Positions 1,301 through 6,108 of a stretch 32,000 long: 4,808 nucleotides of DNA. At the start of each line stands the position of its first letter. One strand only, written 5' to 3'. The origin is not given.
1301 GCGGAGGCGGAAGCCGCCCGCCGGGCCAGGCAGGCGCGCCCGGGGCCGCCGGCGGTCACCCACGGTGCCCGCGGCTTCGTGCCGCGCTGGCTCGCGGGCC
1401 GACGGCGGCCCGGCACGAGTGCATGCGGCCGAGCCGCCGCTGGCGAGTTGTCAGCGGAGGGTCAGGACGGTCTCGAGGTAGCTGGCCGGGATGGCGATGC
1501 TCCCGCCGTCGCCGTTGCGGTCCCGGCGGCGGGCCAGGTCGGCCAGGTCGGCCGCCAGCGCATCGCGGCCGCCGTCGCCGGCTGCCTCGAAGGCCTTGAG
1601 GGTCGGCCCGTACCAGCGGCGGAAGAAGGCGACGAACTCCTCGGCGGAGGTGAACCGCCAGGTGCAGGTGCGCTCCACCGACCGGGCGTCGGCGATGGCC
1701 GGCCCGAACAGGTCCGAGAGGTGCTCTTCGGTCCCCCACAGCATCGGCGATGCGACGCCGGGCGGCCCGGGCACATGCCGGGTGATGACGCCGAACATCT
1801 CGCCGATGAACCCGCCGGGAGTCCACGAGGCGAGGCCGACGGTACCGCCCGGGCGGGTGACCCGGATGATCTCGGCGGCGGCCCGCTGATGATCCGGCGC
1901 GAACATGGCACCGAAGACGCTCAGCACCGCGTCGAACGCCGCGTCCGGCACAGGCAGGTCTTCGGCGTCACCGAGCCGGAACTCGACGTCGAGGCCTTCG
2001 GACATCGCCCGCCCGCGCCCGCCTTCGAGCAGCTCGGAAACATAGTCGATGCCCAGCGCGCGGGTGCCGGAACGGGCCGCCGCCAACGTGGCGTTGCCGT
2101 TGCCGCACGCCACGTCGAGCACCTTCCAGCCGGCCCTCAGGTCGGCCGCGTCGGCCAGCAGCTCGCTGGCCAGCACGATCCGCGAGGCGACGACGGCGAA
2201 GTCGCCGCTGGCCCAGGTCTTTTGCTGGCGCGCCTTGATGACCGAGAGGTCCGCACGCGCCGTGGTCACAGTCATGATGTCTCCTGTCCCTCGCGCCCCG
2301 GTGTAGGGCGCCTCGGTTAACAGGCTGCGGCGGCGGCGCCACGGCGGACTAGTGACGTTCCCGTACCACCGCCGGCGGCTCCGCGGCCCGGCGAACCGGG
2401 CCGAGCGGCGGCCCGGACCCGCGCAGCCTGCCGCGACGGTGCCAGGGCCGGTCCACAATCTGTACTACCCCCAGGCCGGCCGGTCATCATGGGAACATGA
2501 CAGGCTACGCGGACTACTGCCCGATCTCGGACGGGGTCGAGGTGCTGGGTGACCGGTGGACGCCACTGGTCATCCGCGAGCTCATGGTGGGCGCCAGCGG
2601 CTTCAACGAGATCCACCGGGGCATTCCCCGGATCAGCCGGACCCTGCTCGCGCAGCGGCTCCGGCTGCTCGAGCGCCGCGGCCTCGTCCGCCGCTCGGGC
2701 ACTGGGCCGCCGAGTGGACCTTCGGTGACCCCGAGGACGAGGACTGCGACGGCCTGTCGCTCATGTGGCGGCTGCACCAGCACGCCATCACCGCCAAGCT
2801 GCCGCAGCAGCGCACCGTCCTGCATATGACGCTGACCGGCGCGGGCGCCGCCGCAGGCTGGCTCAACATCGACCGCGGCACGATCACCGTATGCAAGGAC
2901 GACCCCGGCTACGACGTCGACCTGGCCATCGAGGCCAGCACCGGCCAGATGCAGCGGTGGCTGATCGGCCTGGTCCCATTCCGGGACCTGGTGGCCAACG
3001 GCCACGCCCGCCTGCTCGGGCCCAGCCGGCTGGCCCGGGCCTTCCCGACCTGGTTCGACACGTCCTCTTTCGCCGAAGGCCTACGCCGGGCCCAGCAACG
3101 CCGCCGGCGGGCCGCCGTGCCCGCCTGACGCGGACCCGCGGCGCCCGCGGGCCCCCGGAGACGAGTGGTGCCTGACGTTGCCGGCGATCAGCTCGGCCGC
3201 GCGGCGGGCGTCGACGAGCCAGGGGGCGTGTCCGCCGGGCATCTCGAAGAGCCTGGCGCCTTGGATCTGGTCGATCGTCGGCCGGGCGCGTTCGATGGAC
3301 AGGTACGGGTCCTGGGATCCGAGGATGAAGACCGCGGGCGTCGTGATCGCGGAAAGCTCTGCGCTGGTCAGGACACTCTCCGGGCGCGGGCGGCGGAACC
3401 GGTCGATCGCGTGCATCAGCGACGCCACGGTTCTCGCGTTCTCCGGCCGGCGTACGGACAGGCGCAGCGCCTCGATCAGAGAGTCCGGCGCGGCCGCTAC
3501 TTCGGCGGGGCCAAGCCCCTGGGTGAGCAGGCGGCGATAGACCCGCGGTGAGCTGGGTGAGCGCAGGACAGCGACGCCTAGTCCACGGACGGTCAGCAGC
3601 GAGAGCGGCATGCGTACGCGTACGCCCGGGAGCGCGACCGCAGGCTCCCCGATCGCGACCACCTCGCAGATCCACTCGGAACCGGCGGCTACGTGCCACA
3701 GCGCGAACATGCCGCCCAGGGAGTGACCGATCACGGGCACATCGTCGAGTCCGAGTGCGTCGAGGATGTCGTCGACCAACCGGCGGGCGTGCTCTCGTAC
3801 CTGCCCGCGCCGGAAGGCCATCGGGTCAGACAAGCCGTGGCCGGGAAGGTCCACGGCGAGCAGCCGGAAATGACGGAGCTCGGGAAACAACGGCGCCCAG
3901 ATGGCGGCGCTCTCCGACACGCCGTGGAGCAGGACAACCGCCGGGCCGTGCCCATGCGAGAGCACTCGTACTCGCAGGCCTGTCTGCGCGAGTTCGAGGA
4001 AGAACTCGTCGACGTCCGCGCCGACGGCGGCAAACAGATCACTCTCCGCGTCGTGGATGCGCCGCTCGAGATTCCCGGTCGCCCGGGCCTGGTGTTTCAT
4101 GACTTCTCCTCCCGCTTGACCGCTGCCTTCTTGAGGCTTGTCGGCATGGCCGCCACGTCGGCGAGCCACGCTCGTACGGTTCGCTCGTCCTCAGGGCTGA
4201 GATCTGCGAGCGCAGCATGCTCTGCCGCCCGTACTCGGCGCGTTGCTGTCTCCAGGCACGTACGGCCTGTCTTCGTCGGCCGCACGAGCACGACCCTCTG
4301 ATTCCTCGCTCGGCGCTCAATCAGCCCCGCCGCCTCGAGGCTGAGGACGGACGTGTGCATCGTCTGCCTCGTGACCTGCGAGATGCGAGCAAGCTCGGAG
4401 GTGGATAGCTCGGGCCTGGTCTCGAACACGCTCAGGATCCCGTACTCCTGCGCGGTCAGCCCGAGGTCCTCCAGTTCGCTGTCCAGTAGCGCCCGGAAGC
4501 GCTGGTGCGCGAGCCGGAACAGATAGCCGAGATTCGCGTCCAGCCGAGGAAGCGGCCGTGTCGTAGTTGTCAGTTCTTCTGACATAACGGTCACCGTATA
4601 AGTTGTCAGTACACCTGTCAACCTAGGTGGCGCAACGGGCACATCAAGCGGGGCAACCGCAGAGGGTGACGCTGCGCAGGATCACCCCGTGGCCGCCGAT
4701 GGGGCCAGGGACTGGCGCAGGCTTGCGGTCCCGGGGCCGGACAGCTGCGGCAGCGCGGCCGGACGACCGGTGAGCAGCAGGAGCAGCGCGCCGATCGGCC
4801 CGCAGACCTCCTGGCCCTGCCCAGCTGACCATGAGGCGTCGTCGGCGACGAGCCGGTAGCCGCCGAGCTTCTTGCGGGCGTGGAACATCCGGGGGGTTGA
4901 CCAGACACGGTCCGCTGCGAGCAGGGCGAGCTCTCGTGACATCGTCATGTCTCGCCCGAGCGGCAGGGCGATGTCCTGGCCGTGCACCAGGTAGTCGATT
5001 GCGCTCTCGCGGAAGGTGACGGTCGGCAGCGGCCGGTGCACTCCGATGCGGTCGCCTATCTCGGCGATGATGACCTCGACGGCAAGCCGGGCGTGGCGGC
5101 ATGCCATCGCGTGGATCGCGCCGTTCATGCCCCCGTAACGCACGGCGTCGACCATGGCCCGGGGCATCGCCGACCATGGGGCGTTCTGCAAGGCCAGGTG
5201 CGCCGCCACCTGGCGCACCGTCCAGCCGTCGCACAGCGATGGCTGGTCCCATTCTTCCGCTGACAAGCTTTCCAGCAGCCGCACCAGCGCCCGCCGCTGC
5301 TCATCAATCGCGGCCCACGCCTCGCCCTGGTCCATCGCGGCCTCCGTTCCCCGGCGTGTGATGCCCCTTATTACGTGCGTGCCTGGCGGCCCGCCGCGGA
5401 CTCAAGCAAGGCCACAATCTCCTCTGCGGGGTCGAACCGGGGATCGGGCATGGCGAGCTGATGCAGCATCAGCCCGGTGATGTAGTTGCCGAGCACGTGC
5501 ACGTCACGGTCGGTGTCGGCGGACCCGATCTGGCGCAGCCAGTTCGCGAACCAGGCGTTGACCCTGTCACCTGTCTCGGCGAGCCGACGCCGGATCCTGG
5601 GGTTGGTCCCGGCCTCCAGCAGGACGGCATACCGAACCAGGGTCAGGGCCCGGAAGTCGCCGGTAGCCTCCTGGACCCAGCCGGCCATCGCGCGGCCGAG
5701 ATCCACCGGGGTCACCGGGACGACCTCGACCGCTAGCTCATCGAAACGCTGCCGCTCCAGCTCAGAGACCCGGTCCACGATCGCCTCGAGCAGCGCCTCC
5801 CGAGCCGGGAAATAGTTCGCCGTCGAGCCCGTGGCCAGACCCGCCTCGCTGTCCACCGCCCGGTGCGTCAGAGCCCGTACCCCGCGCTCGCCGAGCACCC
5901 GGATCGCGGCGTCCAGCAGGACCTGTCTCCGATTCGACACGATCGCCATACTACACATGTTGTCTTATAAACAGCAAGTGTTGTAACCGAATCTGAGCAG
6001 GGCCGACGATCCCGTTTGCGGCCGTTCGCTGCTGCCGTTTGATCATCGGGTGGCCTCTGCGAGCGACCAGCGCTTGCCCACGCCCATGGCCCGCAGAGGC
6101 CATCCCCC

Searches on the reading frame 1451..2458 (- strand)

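Call 58: search_protein_families(library=pfam, proteins=[window:1451-2458:-], max_evalue=0.00001)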
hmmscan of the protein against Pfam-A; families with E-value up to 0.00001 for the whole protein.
window:1451-2458:- (335 aa): 6 families
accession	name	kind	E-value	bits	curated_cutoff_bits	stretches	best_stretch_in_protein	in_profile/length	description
PF08241.18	Methyltransf_11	-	1.4e-21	77.3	21.2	1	114-207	1-93/95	Methyltransferase domain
PF13649.12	Methyltransf_25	-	2.1e-21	76.9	27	1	113-205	1-97/97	Methyltransferase domain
PF13847.12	Methyltransf_31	-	9.8e-17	61.4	27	1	109-208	3-108/145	Methyltransferase domain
PF01209.24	Ubie_methyltran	-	2.6e-14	53.6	20.1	1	105-207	43-149/233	ubiE/COQ5 methyltransferase family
PF08242.18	Methyltransf_12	-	6e-07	30.6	30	1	114-206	1-97/98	Methyltransferase domain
PF13489.12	Methyltransf_23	-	7.5e-06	26.2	27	0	97-213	9-120/164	Methyltransferase domain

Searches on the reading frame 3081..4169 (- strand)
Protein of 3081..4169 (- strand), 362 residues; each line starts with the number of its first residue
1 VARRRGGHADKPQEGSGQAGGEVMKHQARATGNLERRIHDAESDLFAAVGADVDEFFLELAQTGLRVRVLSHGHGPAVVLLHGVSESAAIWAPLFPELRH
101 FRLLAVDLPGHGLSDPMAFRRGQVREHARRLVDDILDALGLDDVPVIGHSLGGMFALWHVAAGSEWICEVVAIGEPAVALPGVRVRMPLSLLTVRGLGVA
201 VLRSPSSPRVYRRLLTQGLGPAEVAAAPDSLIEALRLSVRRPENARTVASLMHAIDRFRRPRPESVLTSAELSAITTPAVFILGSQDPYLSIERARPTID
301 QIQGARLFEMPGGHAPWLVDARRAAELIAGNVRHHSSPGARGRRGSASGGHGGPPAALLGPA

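Call 58: search_protein_families(library=pfam, proteins=[window:3081-4169:-], max_evalue=0.00001)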
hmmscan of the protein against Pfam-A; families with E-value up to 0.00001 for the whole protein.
window:3081-4169:- (362 aa): 3 families
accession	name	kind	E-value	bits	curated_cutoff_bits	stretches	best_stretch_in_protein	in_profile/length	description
PF00561.26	Abhydrolase_1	-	3.6e-20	73.1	25.8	1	76-312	1-236/245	alpha/beta hydrolase fold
PF12697.13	Abhydrolase_6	-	3.1e-16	61.1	26.3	1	78-322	1-212/217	Alpha/beta hydrolase family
PF12146.15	Hydrolase_4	-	2.8e-08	33.8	27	1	77-296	6-211/239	Serine aminopeptidase, S33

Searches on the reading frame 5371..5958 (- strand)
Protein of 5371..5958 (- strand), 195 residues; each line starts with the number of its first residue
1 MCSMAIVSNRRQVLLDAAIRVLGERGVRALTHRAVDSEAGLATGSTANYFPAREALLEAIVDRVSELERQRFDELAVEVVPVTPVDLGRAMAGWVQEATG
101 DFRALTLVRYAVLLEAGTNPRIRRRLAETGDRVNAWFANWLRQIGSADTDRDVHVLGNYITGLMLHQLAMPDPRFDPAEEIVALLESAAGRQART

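Call 58: search_protein_families(library=pfam, proteins=[window:5371-5958:-], max_evalue=0.00001)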
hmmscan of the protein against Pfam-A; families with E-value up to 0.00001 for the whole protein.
window:5371-5958:- (195 aa): 2 families
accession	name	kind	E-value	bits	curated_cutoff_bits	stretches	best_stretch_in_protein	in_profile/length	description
PF17940.6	TetR_C_31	-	1.3e-19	70.8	27.4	1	86-188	5-104/107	Tetracyclin repressor-like, C-terminal domain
PF00440.29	TetR_N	-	6.7e-09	35.8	24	1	14-60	1-47/47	Bacterial regulatory proteins, tetR family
